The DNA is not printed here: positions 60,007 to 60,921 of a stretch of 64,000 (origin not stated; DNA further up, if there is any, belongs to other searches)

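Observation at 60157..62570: Candidate RiPP/bacteriocin-like locus: M16 peptidase, terminator, promoter, two paralogous SD-equipped mini-ORFs, strong attenuating terminator, C39-like peptidase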

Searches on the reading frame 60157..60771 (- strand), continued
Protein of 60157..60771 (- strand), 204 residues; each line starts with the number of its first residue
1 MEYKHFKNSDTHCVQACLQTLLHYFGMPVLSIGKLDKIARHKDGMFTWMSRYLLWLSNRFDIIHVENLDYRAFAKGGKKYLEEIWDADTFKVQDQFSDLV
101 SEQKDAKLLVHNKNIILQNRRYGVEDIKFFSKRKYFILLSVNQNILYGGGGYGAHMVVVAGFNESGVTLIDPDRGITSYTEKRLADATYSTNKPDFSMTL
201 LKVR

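Call 43: find_related_loci(query=A2, collection=metagenome_contigs, flank=5000)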
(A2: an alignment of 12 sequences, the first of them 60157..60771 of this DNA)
Query A2 (204 aa) in metagenome_contigs; peptide patterns used: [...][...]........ (x = any residue, [..] = any of these).
270 stretches matched a pattern; 17 encode a relative of the query (tblastn E <= 1e-3); 17 distinct loci.
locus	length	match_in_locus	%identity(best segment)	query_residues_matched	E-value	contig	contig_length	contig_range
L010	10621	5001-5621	57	1-204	1e-72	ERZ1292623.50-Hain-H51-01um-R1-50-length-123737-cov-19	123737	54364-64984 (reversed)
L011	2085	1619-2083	57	1-152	1e-54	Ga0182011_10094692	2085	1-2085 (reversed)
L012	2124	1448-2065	45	1-203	9e-53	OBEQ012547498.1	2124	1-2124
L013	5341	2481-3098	44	1-202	5e-51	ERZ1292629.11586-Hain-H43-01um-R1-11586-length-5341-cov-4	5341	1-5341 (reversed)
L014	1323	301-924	43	1-204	2e-52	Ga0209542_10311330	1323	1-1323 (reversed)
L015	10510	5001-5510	46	6-172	3e-43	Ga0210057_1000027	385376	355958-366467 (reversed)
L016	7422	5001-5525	45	1-173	4e-43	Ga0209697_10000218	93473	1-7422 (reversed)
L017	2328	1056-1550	39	10-172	5e-39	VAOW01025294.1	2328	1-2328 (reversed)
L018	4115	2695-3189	41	10-172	7e-39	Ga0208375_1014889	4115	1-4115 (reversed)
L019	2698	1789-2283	39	10-172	6e-39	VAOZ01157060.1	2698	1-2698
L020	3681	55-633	36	6-194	7e-38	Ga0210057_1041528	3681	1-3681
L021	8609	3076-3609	42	9-183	1e-37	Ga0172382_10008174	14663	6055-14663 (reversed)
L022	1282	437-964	35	10-185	2e-38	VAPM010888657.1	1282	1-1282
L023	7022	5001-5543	37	6-184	2e-36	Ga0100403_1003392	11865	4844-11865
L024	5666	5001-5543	37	6-184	2e-36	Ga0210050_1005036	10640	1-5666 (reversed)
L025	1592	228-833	32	1-204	3e-30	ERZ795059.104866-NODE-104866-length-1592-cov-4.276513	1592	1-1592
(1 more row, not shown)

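Call 48: search_protein_families(library=pfam, proteins=[L015:4287-4613:+, L015:6531-6968:+, L015:7029-7631:+, L015:7862-8821:+, L015:8888-10510:+, L023:1997-2917:+, L023:2914-3486:-, L023:3574-4374:+, L023:6061-6462:+, L013:3306-3812:+], max_evalue=0.01)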
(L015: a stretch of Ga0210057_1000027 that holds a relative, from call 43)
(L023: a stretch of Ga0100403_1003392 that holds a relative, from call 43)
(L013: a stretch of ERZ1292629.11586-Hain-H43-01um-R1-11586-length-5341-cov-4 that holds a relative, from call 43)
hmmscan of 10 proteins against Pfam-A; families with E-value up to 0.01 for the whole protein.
L015:4287-4613:+ (108 aa): 1 family
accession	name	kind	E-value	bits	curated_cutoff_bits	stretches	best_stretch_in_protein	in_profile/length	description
PF19673.4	DUF6176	-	1.8e-11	44.4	27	1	13-100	7-99/109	Family of unknown function (DUF6176)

L015:6531-6968:+ (145 aa): 0 families

L015:7029-7631:+ (200 aa): 0 families

L015:7862-8821:+ (319 aa): 2 families
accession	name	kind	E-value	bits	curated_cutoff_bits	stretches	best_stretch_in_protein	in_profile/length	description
PF08443.16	RimK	-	2.5e-06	27.7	21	1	200-290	76-165/188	RimK-like ATP-grasp domain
PF21068.3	ATPgraspMvdD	-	0.0018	18.8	27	1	7-76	1-73/121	MvdD pre-ATP grasp domain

L015:8888-10510:+ (541 aa): 8 families
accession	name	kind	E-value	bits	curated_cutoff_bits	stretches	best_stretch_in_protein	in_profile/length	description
PF00326.27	Peptidase_S9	-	3.2e-29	102.4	22.6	1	408-540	7-137/213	Prolyl oligopeptidase family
PF02129.25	Peptidase_S15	-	2.9e-07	30.9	23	1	368-505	1-135/262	X-Pro dipeptidyl-peptidase (S15 family)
PF05448.18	AXE1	-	2.1e-05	23.9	21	1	349-468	49-164/321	Acetyl xylan esterase (AXE1)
PF00561.26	Abhydrolase_1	-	0.00011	22.4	25.8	1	389-488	3-92/245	alpha/beta hydrolase fold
PF20434.5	BD-FAE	-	0.00027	21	26.8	1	376-482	3-106/215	BD-FAE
PF12146.15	Hydrolase_4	-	0.00031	20.6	27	1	400-497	16-108/239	Serine aminopeptidase, S33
PF00930.27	DPPIV_N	-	0.00076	18.8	22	1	34-135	244-346/354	Dipeptidyl peptidase IV (DPP IV) N-terminal region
PF12697.13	Abhydrolase_6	-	0.0024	19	26.3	1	392-496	4-88/217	Alpha/beta hydrolase family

L023:1997-2917:+ (306 aa): 1 family
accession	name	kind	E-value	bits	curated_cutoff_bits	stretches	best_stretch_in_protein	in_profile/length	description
PF08443.16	RimK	-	0.00032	20.8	21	1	177-301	73-188/188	RimK-like ATP-grasp domain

L023:2914-3486:- (190 aa): 1 family
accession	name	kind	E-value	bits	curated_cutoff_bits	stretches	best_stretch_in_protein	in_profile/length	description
PF12697.13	Abhydrolase_6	-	2e-05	25.8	26.3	1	48-100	46-94/217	Alpha/beta hydrolase family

L023:3574-4374:+ (266 aa): 3 families
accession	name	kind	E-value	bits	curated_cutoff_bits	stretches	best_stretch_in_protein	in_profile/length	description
PF01978.25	TrmB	-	6.9e-16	58.3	25.6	1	11-78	1-67/68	Sugar-specific transcriptional regulator TrmB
PF09339.16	HTH_IclR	-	0.0012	19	22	1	34-62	20-48/52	IclR helix-turn-helix domain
PF12802.13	MarR_2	-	0.0078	16.8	27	0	25-66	9-54/61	MarR family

L023:6061-6462:+ (133 aa): 3 families
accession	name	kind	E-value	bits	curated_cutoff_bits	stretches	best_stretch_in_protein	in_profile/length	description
PF05014.21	Nuc_deoxyrib_tr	-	8.3e-05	23.1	28.8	1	5-106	1-102/117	Nucleoside 2-deoxyribosyltransferase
PF15891.11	Nuc_deoxyri_tr2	-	0.00016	22.4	30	1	2-99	1-100/105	Nucleoside 2-deoxyribosyltransferase like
PF14359.12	DUF4406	-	0.0019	19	22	1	3-97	1-89/91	Domain of unknown function (DUF4406)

L013:3306-3812:+ (168 aa): 3 families
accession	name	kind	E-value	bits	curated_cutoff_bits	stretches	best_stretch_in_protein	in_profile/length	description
PF13529.12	Peptidase_C39_2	-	6.3e-12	46.7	24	1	16-128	12-142/143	Peptidase_C39 like family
PF03412.21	Peptidase_C39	-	2.2e-11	44.2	22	1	18-145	11-121/133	Peptidase C39 family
PF12385.14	Peptidase_C70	-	5.7e-05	23.5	19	1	16-142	16-137/141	Papain-like cysteine protease AvrRpt2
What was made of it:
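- Closest known: CPR graspetide loci. Same: ATP-grasp ligases lie 2-3 kb from the module in L015 and L023 (call 48).
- RimK/MvdD-like ATP-grasp ligases lie 2-3 kb away in L015 and L023 (call 48).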

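Call 49: search_solved_structures(query=A2, max_evalue=10, show_alignments=3)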
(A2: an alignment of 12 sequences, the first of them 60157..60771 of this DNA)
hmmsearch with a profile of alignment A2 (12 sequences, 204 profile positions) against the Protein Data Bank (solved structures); distinct sequences matched with E-value up to 10: 18.
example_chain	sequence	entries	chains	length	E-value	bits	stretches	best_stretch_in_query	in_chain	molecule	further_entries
7n87_A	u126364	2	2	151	0.004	19.9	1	152-185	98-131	ABC-type bacteriocin transporter | Peptidase C39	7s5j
4ry2_A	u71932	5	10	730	0.011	18.5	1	153-185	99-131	ABC-type bacteriocin transporter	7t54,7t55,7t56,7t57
4s0f_A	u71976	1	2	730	0.011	18.5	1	153-185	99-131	ABC-type bacteriocin transporter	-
8vp3_A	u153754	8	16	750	0.012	18.4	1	153-185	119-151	ABC-type bacteriocin transporter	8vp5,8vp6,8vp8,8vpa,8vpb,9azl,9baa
6v9z_A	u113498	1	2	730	0.081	15.6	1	153-185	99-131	ABC-type bacteriocin transporter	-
8vp9_A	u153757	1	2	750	0.27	13.9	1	153-185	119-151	ABC-type bacteriocin transporter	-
9kn2_A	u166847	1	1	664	0.39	13.4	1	32-120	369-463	Endopeptidase PepO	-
9fma_A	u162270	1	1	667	0.39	13.4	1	32-120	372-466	Endopeptidase PepO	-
6ys4_A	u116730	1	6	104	0.68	12.6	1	69-130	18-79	Spindle assembly abnormal protein 6 homolog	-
3bhh_A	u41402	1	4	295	0.76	12.5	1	5-30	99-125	Calcium/calmodulin-dependent protein kinase type II beta chain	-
9g6k_Lh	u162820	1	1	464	0.79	12.4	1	8-92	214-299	Large ribosomal subunit protein uL4m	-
3nqy_A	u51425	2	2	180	0.89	12.2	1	126-167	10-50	Secreted metalloprotease Mcp02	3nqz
6mpz_A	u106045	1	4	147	0.97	12.1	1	155-188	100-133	Double Glycine Motif Protease domain from AMS/PCAT Transporter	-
7ujr_A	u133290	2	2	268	1.2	11.8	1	5-30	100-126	Calcium/calmodulin-dependent protein kinase type II subunit alpha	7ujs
6vzk_A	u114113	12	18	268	1.5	11.5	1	5-30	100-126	Calcium/calmodulin-dependent protein kinase type II subunit alpha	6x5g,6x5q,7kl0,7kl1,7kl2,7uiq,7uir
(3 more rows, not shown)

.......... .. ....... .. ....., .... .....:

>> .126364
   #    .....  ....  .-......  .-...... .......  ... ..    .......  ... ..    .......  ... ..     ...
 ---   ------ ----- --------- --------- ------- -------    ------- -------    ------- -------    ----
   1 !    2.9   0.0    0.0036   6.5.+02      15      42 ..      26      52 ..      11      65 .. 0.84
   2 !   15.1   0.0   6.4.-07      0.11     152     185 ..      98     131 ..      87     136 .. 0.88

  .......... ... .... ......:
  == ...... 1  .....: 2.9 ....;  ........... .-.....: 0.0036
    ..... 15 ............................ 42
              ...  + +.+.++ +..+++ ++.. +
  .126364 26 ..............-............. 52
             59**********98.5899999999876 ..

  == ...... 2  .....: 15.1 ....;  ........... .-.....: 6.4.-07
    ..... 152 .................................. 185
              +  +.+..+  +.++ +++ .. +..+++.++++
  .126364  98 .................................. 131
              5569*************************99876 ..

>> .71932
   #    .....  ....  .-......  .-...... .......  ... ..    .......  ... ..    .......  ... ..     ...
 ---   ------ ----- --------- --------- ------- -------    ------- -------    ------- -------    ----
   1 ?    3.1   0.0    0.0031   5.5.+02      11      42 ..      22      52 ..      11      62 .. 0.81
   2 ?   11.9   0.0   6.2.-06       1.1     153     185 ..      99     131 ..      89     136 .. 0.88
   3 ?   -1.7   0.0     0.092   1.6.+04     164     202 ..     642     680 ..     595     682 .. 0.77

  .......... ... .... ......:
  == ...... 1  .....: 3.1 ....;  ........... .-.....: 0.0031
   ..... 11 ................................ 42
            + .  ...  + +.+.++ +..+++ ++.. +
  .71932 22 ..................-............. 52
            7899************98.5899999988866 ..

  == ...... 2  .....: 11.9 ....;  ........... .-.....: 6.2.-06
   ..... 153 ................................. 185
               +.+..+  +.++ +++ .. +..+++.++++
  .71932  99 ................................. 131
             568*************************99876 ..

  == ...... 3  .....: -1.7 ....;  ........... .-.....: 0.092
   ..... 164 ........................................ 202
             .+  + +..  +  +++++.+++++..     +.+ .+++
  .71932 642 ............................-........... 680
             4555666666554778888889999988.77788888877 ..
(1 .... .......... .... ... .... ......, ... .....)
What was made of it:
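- On Peptidase C39 clan (papain-like double-glycine peptidases): The profile against PDB gives PCAT1 at E 0.004 (call 49). They align with the PCAT1 CGAAC and HFVV...DP motifs (call 49).
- The HMM alignment places Cys13 and the His155...Asp171-Pro motif on the PCAT1 C-G-A-A-C and H-F-V-V...D-P motifs (call 49).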

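Call 69: search_protein_families(library=pfam, proteins=[L016:3696-4202:+, L018:1464-2267:+, L018:96-1373:+, L025:857-1591:+], max_evalue=0.01)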
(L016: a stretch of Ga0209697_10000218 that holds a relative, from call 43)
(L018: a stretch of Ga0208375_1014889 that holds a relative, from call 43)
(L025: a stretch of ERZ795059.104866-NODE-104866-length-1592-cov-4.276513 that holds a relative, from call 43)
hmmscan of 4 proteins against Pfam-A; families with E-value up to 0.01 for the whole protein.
L016:3696-4202:+ (168 aa): 0 families

L018:1464-2267:+ (267 aa): 1 family
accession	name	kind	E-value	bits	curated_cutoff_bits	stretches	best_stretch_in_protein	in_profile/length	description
PF01978.25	TrmB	-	3.1e-16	59.4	25.6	1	15-81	3-68/68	Sugar-specific transcriptional regulator TrmB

L018:96-1373:+ (425 aa): 2 families
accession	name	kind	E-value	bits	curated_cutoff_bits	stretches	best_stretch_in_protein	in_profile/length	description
PF05193.26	Peptidase_M16_C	-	5.1e-26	92.1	23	1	173-347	1-180/181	Peptidase M16 inactive domain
PF00675.25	Peptidase_M16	-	1.5e-18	67.6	22.3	1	40-143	21-124/149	Insulinase (Peptidase family M16)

L025:857-1591:+ (244 aa): 2 families
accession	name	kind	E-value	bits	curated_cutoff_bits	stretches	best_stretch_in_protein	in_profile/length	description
PF00675.25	Peptidase_M16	-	6.7e-18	65.4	22.3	1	17-129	5-116/149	Insulinase (Peptidase family M16)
PF05193.26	Peptidase_M16_C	-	1.9e-09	38.1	23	1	167-228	1-59/181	Peptidase M16 inactive domain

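Call 81: list_cluster_members(proteins=[P0003, P0156, P0157])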
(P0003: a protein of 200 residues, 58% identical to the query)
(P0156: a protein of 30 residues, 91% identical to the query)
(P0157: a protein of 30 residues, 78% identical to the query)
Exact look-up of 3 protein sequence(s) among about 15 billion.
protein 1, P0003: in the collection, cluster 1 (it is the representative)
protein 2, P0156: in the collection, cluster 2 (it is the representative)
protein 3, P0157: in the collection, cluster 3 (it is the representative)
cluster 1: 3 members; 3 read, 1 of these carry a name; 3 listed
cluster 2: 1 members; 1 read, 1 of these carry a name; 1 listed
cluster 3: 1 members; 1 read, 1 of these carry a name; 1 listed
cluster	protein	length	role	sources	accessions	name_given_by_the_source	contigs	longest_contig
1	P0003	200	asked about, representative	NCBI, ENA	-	-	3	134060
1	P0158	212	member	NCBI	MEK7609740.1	MAG: hypothetical protein AAB470_01305 [Patescibacteria group bacterium]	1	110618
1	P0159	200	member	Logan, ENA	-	-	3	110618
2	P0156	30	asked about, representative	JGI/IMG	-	hypothetical protein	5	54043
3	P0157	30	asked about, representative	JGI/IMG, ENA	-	hypothetical protein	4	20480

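Call 83: find_related_loci(query=A2, collection=viral_contigs, flank=5000)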
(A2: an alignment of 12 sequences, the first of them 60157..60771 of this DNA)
Query A2 (204 aa) in viral_contigs; peptide patterns used: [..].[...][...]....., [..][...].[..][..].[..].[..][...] (x = any residue, [..] = any of these).
139 stretches matched a pattern, but none encodes a relative of the query by tblastn (E <= 1e-3).
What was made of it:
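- Tried and rejected: No relative was found in viral contigs (call 83).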

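Call 91: find_encoding_contigs(protein=P0016, flank=5000, max_places=3)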
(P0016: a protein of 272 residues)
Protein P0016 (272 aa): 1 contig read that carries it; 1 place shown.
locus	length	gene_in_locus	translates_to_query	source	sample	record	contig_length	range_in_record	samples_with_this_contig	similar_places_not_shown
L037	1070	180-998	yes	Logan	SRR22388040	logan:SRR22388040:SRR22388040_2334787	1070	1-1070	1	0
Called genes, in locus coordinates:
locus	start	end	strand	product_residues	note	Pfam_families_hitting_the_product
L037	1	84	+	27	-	?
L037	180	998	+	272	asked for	-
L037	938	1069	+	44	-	?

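Call 92: find_encoding_contigs(protein=P0007, flank=5000, max_places=3)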
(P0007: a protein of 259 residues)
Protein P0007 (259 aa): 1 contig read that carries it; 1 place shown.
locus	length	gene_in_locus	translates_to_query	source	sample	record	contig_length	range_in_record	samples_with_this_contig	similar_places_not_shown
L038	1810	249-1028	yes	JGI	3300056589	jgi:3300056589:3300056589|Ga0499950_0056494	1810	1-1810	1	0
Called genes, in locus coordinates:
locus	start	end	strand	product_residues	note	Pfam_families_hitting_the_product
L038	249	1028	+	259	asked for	PF03412:Peptidase_C39 (faint)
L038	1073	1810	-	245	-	?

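Call 93: find_encoding_contigs(protein=P0013, flank=5000, max_places=3)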
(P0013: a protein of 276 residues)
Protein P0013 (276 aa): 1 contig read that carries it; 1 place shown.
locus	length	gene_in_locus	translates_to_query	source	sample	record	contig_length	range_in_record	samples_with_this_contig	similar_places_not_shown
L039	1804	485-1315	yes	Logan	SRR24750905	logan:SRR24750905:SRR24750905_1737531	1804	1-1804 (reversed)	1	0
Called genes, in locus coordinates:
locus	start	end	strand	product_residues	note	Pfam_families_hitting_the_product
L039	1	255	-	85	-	?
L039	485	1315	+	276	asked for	-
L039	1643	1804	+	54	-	?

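Call 98: find_encoding_contigs(protein=P0022, flank=4000, max_places=6)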
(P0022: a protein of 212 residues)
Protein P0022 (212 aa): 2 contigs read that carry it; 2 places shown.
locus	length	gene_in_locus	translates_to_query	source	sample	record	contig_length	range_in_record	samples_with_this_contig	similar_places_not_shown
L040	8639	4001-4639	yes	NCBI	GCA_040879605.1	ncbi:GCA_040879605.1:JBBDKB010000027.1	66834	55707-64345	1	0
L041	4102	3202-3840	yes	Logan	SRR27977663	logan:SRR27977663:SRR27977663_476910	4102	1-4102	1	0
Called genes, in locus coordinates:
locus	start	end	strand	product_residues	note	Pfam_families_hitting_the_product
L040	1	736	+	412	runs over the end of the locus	PF00675:Peptidase_M16, PF05193:Peptidase_M16_C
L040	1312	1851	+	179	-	PF00625:Guanylate_kin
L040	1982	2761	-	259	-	-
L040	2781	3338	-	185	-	-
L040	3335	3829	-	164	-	PF00293:NUDIX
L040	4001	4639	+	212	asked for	PF03412:Peptidase_C39 (faint)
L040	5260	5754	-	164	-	-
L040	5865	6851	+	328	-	PF13685:Fe-ADH_2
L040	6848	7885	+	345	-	-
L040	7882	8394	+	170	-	PF00383:dCMP_cyt_deam_1, PF14437:MafB19-deam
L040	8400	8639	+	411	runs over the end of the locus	PF01941:AdoMet_Synthase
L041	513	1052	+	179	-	PF00625:Guanylate_kin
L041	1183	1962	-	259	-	-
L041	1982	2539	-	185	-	-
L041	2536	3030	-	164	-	PF00293:NUDIX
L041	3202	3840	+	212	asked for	PF03412:Peptidase_C39 (faint)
